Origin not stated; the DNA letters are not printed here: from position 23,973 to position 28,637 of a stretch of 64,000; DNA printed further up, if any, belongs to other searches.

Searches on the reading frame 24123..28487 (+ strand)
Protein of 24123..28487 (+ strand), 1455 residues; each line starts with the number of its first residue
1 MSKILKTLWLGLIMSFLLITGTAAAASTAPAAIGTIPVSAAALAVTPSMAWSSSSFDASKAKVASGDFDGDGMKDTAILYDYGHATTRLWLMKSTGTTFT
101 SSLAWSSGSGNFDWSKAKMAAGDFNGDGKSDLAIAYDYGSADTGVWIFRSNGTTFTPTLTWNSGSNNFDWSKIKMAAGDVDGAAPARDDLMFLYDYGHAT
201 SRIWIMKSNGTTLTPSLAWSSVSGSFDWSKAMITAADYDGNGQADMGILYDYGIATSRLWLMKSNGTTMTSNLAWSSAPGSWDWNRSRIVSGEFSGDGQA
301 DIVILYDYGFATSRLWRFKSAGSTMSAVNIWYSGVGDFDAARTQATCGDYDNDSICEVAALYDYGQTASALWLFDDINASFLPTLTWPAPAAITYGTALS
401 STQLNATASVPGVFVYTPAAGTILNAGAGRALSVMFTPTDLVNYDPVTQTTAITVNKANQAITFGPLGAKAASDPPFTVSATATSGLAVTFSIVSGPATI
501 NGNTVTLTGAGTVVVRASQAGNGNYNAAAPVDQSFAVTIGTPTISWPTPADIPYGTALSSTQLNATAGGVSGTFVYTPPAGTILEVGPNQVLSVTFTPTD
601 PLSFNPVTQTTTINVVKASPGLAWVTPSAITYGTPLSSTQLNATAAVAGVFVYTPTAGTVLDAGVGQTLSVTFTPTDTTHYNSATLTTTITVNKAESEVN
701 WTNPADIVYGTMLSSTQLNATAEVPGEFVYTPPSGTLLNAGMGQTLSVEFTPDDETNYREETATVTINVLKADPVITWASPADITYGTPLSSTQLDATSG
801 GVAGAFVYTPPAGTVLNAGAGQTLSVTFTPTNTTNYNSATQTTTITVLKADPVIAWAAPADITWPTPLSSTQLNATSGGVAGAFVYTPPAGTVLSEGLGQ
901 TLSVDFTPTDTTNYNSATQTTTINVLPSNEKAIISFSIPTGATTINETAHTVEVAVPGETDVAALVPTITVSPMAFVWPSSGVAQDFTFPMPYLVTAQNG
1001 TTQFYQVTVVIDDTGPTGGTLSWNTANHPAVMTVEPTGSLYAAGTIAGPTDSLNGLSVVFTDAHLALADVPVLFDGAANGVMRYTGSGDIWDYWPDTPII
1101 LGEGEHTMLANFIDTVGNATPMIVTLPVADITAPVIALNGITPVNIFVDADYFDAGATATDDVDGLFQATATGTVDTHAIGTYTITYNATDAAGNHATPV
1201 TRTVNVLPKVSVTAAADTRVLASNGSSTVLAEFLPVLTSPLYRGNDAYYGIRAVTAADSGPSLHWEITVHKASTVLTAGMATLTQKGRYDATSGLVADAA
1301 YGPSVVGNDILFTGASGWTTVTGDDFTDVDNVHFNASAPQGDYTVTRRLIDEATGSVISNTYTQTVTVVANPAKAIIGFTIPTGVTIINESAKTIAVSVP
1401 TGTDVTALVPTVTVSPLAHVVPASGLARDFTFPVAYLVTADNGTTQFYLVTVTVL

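Call 68: search_protein_families(library=pfam, proteins=[window:24123-28487:+], max_evalue=0.000001)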
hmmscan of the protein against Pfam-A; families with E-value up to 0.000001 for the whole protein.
window:24123-28487:+ (1455 aa): 6 families
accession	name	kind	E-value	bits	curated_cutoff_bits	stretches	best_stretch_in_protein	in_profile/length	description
PF24507.1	Ig_CFAP65_4th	-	4e-16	59.6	27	0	804-840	23-58/76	CFAP65, fourth Ig-like domain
PF16403.11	Bact_surface_Ig-like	-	3.2e-15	56.3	27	1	1136-1206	1-71/71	Bacterial surface protein, Ig-like domain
PF16410.10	DUF5018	-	3.6e-15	56.1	38.2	2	1369-1453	129-214/352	Domain of unknown function (DUF5018)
PF13517.12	FG-GAP_3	-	6.7e-13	49.5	26.9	1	67-133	1-60/61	FG-GAP-like repeat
PF25249.1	Ig_CFAP65_7th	-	1.7e-10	41.2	28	0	643-693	40-88/120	CFAP65, seventh Ig-like domain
PF22544.2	HYDIN_VesB_CFA65-like_Ig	-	2.5e-09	37.7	25.5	0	803-840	46-82/100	HYDIN/CFA65/VesB-like, Ig-like domain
